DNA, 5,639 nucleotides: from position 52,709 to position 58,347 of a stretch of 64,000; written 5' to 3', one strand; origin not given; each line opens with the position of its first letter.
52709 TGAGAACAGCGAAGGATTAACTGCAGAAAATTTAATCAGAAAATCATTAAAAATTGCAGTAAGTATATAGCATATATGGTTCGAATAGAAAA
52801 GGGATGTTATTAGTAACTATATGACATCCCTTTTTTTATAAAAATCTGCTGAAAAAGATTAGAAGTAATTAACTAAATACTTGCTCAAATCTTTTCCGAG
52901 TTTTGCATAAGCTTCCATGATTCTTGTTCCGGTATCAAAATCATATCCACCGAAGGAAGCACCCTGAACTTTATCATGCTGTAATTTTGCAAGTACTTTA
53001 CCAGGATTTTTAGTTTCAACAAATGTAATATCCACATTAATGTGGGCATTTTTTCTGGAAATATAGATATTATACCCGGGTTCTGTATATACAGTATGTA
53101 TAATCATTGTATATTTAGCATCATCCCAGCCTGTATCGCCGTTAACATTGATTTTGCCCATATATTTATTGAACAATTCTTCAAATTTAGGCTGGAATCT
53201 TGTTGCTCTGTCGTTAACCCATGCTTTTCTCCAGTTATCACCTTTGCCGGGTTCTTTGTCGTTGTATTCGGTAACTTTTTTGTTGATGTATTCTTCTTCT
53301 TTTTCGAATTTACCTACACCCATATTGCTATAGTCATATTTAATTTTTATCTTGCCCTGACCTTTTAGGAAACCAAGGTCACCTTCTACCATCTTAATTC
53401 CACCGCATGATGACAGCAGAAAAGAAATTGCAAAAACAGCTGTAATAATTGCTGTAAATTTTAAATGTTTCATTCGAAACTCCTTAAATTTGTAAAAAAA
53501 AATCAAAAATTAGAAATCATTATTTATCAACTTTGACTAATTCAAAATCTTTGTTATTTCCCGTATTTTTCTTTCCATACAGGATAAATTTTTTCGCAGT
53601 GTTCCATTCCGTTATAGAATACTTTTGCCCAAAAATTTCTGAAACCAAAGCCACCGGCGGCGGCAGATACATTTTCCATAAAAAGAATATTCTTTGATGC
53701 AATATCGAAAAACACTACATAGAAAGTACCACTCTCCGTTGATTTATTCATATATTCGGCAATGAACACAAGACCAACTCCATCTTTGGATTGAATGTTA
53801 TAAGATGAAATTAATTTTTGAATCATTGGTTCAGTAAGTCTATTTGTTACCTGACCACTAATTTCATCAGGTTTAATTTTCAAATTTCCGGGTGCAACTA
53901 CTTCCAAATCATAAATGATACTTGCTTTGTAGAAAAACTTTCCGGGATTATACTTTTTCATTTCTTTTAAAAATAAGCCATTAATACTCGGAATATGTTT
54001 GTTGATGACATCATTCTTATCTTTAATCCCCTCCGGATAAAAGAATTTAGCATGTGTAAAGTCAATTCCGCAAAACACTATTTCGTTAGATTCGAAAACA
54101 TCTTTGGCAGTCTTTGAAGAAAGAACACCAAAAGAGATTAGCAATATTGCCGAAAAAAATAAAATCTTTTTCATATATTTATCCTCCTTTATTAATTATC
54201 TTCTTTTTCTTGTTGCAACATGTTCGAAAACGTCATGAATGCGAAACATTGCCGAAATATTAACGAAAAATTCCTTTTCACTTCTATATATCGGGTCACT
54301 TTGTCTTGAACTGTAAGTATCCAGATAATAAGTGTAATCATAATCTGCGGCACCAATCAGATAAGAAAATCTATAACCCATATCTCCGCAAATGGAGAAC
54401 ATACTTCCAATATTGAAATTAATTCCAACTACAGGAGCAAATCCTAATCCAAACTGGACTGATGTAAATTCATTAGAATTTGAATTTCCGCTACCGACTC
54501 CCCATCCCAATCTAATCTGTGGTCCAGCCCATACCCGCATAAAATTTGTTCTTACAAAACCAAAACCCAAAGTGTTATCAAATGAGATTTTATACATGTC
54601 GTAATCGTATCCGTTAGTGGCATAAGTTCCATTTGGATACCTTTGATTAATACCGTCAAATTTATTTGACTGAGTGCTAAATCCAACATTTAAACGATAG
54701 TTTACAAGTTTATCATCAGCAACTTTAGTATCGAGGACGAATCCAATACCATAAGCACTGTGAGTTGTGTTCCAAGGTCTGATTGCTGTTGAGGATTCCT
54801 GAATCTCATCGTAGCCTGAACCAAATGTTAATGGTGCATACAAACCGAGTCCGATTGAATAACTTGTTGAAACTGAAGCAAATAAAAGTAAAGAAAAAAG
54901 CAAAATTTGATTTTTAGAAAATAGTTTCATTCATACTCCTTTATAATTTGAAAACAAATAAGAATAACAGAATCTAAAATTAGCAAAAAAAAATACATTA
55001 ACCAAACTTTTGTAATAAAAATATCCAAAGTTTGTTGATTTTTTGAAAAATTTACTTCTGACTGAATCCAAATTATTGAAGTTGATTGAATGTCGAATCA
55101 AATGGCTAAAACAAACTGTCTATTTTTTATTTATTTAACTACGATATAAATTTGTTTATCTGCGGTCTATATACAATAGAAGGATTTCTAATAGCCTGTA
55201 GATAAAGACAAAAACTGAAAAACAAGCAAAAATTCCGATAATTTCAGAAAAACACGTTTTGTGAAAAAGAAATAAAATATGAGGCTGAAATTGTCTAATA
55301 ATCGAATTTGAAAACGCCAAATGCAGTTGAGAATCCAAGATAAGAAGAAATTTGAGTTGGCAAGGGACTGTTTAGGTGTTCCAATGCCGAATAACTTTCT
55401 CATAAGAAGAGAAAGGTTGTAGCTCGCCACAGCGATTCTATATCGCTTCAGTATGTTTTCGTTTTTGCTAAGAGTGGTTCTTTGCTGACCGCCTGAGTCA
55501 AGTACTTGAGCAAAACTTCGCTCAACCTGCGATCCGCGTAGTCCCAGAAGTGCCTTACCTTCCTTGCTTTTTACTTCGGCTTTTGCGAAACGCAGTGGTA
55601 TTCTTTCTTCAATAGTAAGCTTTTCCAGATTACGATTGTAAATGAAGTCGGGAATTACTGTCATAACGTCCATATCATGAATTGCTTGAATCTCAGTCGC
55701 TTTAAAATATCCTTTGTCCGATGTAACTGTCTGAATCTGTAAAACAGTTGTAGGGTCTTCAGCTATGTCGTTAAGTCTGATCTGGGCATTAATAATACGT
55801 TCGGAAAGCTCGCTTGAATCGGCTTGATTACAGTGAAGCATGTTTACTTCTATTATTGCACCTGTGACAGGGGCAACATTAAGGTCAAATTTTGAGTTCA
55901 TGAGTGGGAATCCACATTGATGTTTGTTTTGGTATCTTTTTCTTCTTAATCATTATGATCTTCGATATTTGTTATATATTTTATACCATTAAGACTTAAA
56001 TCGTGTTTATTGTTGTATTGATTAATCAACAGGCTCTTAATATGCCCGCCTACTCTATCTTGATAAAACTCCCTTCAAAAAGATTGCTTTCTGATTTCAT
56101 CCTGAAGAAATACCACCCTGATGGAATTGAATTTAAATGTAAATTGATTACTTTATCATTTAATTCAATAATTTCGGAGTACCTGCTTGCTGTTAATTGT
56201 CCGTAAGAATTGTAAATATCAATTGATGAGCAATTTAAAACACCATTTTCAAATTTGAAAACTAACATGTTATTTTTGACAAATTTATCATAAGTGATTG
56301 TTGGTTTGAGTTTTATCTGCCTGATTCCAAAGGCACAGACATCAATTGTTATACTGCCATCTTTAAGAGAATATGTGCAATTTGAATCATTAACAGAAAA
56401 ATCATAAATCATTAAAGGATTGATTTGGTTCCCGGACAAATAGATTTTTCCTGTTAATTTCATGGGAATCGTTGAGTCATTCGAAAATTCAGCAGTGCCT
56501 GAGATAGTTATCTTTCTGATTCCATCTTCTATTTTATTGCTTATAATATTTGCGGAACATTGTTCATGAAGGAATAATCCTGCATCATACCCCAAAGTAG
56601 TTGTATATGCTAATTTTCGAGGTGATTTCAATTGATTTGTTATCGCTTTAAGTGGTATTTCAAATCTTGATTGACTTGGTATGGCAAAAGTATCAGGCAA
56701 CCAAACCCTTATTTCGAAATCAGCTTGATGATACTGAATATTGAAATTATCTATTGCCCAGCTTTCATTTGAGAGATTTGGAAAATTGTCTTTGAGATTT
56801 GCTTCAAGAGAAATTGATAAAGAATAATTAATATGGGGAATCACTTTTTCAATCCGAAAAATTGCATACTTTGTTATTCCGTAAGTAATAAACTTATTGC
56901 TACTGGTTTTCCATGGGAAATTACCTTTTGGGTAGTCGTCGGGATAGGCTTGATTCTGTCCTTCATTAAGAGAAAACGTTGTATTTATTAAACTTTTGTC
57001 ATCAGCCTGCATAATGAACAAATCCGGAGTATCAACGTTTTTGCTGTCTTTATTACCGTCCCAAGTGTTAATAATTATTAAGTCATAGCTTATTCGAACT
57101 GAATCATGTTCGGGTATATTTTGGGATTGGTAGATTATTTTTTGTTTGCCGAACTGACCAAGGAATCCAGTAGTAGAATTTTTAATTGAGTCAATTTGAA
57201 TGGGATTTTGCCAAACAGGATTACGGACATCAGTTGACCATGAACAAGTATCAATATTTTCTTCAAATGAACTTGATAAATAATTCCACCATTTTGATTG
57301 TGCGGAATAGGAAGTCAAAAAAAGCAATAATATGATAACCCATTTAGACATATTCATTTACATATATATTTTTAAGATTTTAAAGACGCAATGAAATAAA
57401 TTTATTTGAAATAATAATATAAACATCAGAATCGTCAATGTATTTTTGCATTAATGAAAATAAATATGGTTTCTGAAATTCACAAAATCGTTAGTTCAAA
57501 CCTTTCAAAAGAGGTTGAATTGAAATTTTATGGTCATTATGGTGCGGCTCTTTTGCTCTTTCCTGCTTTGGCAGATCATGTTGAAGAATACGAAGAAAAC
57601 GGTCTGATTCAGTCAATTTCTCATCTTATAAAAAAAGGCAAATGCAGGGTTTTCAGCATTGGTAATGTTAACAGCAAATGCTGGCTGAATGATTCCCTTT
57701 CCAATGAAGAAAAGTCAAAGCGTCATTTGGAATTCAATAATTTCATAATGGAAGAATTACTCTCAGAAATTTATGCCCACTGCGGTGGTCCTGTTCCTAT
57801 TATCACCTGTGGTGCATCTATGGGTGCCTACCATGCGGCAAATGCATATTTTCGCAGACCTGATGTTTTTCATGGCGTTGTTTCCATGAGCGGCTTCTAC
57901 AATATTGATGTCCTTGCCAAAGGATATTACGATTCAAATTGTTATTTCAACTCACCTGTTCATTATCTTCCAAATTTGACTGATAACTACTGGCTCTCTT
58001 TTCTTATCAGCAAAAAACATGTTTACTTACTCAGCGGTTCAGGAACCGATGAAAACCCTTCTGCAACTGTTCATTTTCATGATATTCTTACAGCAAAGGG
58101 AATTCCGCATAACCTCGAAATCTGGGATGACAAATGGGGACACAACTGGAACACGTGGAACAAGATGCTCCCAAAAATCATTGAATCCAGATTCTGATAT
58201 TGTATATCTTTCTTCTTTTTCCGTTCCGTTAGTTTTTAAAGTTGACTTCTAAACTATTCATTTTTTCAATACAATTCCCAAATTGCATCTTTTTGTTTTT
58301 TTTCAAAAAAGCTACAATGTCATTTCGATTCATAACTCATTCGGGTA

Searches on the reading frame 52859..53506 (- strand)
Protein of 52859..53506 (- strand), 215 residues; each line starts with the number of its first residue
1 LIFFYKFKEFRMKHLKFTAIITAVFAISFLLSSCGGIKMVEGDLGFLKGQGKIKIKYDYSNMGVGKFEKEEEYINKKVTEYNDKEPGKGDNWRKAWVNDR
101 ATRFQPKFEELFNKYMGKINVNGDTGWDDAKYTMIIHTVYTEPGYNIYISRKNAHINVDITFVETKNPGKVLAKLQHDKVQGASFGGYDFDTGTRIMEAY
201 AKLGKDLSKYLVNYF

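Call 42: search_protein_families(library=pfam, proteins=[window:52859-53506:-])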
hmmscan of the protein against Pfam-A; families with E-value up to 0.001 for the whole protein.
window:52859-53506:- (215 aa): 0 families

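Call 85: search_protein_families(library=pfam, proteins=[window:52859-53506:-], max_evalue=1)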
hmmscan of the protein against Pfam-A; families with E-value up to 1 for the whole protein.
window:52859-53506:- (215 aa): 1 family
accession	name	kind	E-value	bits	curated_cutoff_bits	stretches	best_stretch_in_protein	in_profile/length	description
PF19657.4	DUF6160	-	0.14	12.8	27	1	12-70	1-57/96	Family of unknown function (DUF6160)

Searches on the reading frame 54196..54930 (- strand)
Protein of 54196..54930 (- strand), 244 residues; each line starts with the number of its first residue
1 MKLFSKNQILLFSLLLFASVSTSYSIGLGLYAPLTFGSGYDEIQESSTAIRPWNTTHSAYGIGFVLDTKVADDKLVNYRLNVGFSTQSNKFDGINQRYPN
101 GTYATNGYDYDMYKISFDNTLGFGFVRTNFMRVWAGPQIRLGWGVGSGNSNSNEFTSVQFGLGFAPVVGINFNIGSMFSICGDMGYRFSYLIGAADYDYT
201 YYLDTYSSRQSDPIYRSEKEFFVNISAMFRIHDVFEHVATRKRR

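Call 42: search_protein_families(library=pfam, proteins=[window:54196-54930:-])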
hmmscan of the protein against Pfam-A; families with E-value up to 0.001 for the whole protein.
window:54196-54930:- (244 aa): 0 families

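Call 85: search_protein_families(library=pfam, proteins=[window:54196-54930:-], max_evalue=1)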
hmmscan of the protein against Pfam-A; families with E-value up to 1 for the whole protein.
window:54196-54930:- (244 aa): 1 family
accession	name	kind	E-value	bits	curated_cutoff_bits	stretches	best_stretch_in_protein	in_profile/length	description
PF13505.12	OMP_b-brl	-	0.15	12.6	28.7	1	60-196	44-161/175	Outer membrane protein beta-barrel domain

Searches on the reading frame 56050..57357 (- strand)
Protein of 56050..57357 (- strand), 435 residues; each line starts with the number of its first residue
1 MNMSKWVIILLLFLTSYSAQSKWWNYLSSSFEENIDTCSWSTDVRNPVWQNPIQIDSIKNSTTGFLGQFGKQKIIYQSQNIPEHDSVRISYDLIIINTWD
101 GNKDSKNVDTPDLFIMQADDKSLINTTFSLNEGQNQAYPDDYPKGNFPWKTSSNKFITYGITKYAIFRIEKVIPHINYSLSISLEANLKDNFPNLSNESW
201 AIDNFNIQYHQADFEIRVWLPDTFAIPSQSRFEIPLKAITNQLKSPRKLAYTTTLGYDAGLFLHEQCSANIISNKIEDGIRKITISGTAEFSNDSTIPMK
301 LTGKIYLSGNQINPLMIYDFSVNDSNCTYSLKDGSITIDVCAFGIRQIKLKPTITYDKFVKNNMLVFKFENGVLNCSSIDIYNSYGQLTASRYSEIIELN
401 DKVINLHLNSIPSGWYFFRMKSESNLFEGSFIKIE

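Call 18: search_protein_families(library=pfam, proteins=[window:56050-57357:-])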
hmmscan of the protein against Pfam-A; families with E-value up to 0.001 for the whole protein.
window:56050-57357:- (435 aa): 0 families

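Call 85: search_protein_families(library=pfam, proteins=[window:56050-57357:-], max_evalue=1)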
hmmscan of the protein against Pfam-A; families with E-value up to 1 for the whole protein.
window:56050-57357:- (435 aa): 1 family
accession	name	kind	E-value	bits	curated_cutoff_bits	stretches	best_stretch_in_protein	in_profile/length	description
PF18962.6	Por_Secre_tail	-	0.0014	19.4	27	1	369-425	14-67/75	Secretion system C-terminal sorting domain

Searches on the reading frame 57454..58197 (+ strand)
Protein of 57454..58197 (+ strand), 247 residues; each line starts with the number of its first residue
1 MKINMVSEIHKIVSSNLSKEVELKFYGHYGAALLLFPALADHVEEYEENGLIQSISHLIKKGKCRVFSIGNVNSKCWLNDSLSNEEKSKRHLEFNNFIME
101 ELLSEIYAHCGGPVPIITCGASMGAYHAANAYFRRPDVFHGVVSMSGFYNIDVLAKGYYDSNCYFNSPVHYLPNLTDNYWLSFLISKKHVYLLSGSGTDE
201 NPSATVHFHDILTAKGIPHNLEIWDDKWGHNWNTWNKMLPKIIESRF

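Call 10: search_protein_families(library=pfam, proteins=[window:57454-58197:+])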
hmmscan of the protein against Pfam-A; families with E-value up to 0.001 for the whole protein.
window:57454-58197:+ (247 aa): 1 family
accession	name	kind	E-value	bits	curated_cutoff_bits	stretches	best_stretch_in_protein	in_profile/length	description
PF00756.26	Esterase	-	6.3e-07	29.8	22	1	83-239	85-244/251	Putative esterase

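Call 80: find_encoding_contigs(protein=window:57454-58197:+, flank=3000, max_places=6)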
Protein window:57454-58197:+ (247 aa): no gene with exactly this product is on record in the collection.
